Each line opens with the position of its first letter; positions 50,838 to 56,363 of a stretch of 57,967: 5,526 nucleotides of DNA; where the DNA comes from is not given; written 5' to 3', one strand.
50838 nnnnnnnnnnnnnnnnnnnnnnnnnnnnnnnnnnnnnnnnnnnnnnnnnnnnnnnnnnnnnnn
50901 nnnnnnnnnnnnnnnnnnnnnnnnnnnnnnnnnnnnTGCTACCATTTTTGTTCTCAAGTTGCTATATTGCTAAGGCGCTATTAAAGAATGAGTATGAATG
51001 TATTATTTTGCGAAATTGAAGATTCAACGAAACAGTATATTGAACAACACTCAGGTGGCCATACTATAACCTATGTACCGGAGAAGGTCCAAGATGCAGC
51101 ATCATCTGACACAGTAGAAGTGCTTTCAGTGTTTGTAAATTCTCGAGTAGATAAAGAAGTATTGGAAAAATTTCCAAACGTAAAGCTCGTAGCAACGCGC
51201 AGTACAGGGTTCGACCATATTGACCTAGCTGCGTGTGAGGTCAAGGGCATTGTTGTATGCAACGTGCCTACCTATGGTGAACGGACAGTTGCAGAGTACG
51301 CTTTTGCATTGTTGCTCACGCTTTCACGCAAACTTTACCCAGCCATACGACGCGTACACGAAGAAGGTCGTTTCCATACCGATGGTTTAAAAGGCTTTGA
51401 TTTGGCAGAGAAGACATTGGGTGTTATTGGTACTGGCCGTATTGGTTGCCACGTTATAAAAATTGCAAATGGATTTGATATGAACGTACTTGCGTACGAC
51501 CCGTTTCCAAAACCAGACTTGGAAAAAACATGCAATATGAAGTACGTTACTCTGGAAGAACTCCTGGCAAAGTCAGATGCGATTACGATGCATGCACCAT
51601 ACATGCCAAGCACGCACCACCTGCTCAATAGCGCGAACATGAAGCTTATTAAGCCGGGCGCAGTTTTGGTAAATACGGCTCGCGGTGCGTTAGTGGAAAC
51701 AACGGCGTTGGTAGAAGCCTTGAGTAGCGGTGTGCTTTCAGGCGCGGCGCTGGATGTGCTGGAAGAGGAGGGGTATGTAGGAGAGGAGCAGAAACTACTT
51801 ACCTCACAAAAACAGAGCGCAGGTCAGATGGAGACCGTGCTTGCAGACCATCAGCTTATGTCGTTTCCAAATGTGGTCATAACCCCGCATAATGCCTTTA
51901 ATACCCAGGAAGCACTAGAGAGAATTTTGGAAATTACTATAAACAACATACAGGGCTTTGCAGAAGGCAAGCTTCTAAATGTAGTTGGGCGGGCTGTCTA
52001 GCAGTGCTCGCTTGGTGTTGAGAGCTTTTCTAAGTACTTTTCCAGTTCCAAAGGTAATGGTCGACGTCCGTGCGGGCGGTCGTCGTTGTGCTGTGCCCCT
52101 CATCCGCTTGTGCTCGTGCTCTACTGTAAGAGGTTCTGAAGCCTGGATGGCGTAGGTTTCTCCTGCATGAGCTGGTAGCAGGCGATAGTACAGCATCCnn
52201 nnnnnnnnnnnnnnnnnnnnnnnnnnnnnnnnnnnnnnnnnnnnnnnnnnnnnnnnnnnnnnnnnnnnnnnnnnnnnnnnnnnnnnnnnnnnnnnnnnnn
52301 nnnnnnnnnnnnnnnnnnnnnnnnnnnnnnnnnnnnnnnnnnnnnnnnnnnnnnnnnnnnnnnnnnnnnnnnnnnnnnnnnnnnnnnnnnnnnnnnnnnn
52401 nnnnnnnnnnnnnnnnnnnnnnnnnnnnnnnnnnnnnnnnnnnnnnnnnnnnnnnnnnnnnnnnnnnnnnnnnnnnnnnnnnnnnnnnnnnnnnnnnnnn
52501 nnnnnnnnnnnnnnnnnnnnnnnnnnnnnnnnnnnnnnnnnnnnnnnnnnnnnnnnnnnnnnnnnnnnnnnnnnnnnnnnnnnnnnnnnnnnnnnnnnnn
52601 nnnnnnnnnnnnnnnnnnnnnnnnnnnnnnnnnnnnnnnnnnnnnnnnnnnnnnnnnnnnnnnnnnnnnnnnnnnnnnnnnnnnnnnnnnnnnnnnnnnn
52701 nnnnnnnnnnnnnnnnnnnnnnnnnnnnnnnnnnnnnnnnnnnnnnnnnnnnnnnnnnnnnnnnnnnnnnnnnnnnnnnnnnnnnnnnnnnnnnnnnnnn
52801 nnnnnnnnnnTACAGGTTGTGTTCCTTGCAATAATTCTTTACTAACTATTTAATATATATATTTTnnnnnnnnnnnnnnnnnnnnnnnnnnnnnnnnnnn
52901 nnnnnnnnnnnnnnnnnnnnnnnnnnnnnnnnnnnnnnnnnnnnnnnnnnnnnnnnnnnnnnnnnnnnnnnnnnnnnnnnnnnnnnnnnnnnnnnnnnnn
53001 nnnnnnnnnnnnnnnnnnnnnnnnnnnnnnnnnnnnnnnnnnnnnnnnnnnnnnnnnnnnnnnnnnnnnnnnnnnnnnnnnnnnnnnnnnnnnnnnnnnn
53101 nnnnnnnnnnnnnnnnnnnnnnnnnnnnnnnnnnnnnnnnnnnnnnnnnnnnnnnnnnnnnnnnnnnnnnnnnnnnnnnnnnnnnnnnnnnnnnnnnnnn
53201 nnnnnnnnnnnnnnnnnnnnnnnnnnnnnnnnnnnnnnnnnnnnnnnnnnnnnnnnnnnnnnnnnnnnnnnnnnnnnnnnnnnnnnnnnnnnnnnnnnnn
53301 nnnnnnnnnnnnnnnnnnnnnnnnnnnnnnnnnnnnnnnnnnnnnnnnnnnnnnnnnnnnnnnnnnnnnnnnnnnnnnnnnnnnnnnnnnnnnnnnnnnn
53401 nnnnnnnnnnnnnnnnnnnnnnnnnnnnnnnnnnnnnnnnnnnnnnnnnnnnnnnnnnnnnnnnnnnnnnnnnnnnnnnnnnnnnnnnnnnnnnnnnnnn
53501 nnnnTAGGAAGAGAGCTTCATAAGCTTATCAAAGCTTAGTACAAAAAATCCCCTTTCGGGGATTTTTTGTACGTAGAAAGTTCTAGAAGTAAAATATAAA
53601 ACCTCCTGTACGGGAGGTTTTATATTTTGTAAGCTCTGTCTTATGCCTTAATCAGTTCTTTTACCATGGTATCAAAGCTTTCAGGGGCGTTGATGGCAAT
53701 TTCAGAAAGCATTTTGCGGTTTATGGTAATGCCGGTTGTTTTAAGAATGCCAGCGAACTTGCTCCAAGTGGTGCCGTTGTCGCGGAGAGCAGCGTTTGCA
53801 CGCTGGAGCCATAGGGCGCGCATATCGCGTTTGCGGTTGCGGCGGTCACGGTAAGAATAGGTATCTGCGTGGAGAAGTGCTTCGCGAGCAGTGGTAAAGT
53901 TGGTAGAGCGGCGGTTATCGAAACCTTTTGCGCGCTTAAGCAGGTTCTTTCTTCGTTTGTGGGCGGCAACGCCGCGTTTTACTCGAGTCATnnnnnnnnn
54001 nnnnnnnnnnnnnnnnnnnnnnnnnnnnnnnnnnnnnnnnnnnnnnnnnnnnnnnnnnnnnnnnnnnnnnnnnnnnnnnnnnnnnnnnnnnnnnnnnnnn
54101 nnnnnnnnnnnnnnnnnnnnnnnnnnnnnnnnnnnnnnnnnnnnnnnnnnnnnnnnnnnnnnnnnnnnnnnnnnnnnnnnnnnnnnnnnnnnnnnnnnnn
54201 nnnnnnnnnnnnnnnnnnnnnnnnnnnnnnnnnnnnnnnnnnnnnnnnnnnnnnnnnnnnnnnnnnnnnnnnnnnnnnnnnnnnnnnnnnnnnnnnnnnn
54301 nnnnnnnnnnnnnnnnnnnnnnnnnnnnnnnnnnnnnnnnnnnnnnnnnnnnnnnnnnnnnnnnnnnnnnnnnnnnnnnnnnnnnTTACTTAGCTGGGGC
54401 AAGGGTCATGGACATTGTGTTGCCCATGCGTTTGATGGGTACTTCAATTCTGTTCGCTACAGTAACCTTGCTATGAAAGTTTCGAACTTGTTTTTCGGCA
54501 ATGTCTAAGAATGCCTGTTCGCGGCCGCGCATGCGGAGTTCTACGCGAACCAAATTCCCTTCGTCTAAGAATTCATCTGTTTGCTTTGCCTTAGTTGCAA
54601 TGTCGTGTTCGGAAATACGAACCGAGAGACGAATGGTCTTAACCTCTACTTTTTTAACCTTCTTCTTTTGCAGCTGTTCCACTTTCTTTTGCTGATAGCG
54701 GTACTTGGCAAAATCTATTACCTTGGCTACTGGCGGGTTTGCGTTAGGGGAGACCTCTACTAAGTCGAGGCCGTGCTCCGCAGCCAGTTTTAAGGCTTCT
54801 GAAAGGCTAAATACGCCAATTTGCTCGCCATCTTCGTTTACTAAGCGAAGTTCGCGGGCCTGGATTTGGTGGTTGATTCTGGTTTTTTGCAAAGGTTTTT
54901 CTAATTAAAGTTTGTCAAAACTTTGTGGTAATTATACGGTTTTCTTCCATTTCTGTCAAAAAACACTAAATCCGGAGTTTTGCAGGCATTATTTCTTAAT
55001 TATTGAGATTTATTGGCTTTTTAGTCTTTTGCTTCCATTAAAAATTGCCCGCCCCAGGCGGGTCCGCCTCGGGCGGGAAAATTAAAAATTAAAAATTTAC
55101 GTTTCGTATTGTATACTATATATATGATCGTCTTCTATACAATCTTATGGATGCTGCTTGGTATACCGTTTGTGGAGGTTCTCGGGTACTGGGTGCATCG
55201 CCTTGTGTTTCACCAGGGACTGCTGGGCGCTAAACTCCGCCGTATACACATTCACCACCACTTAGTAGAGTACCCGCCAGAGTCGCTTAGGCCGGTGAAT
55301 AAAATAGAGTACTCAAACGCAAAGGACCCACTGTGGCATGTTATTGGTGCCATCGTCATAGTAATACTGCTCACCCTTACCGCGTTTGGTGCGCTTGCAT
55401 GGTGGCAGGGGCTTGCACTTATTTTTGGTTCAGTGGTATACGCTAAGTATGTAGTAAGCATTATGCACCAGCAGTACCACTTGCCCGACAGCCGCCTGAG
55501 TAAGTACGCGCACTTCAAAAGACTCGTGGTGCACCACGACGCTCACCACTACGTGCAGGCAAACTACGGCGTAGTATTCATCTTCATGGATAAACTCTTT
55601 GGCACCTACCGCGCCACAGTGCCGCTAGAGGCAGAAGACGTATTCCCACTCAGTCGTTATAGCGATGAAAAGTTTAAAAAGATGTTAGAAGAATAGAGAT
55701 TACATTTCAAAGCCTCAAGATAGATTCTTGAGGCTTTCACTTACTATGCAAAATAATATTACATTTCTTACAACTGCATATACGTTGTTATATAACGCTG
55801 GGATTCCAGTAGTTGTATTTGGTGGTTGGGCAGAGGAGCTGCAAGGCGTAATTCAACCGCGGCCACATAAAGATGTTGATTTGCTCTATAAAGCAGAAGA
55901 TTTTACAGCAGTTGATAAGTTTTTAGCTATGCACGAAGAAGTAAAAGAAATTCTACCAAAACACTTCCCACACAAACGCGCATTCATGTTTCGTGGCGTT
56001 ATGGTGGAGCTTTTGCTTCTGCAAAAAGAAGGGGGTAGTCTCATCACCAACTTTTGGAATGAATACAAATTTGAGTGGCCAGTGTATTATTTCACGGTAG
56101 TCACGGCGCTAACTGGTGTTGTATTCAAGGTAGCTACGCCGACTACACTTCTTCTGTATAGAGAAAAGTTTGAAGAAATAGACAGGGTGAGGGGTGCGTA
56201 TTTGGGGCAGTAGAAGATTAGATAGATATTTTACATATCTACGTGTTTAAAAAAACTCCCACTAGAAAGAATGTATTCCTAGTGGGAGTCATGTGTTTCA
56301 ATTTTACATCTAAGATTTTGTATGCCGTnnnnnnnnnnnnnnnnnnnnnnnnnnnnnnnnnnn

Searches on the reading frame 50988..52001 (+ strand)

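Call 14: search_protein_families(library=pfam, proteins=[window:50988-52001:+], max_evalue=0.001)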
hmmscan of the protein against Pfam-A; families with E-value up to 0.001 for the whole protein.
window:50988-52001:+ (337 aa): 2 families
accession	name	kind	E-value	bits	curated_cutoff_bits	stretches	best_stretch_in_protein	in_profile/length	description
PF02826.25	2-Hacid_dh_C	-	4.3e-55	186.3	25.1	1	106-303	1-178/178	D-isomer specific 2-hydroxyacid dehydrogenase, NAD binding domain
PF00389.36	2-Hacid_dh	-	2.9e-31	108.3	24.6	1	6-333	2-133/134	D-isomer specific 2-hydroxyacid dehydrogenase, catalytic domain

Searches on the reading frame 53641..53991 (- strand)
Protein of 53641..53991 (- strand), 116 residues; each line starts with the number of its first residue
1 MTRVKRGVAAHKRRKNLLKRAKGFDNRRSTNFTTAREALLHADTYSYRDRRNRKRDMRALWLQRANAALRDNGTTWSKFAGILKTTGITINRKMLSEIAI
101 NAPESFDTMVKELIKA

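Call 48: search_protein_families(library=pfam, proteins=[window:53641-53991:-], max_evalue=0.01)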
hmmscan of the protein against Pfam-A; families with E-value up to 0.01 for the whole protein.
window:53641-53991:- (116 aa): 1 family
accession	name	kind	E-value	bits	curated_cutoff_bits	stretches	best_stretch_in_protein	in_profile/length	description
PF00453.23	Ribosomal_L20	-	1e-36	125.8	30.8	1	3-108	1-106/107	Ribosomal protein L20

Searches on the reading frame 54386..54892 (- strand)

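Call 48: search_protein_families(library=pfam, proteins=[window:54386-54892:-], max_evalue=0.01)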
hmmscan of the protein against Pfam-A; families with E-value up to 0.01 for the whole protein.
window:54386-54892:- (168 aa): 2 families
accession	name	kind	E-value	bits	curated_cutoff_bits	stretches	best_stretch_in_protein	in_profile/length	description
PF05198.21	IF3_N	-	1.4e-29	102.5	26.9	1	6-73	1-68/70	Translation initiation factor IF-3, N-terminal domain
PF00707.27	IF3_C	-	5.1e-22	78.1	34.8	1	82-166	1-85/86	Translation initiation factor IF-3, C-terminal domain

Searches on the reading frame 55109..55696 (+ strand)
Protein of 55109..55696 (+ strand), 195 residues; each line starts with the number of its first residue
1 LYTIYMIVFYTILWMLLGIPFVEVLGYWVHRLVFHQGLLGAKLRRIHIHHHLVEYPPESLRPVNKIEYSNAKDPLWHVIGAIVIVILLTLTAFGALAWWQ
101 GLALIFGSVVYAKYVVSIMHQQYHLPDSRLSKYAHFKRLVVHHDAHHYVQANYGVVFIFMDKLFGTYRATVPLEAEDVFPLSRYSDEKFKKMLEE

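Call 14: search_protein_families(library=pfam, proteins=[window:55109-55696:+], max_evalue=0.001)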
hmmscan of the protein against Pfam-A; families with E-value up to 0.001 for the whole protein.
window:55109-55696:+ (195 aa): 1 family
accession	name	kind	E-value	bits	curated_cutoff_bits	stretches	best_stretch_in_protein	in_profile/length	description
PF04116.19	FA_hydroxylase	-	3.5e-12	47.3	31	1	16-166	2-132/132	Fatty acid hydroxylase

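Call 52: find_encoding_contigs(protein=window:55109-55696:+, flank=10000, max_places=4)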
Protein window:55109-55696:+ (195 aa): no gene with exactly this product is on record in the collection.

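Call 88: search_protein_families(library=ncbifam, proteins=[window:55109-55696:+], max_evalue=0.00001)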
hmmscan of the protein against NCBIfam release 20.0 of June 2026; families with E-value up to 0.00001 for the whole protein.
window:55109-55696:+ (195 aa): 0 families

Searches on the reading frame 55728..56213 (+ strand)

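Call 14: search_protein_families(library=pfam, proteins=[window:55728-56213:+], max_evalue=0.001)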
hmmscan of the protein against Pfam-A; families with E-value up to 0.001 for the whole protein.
window:55728-56213:+ (161 aa): 2 families
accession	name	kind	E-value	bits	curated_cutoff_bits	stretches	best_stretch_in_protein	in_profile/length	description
PF14907.12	NTP_transf_5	-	1.5e-05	25.2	31.2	1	16-95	62-141/249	Uncharacterised nucleotidyltransferase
PF10706.15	Aminoglyc_resit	-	2.9e-05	24.7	21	1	15-69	3-57/149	Aminoglycoside-2''-adenylyltransferase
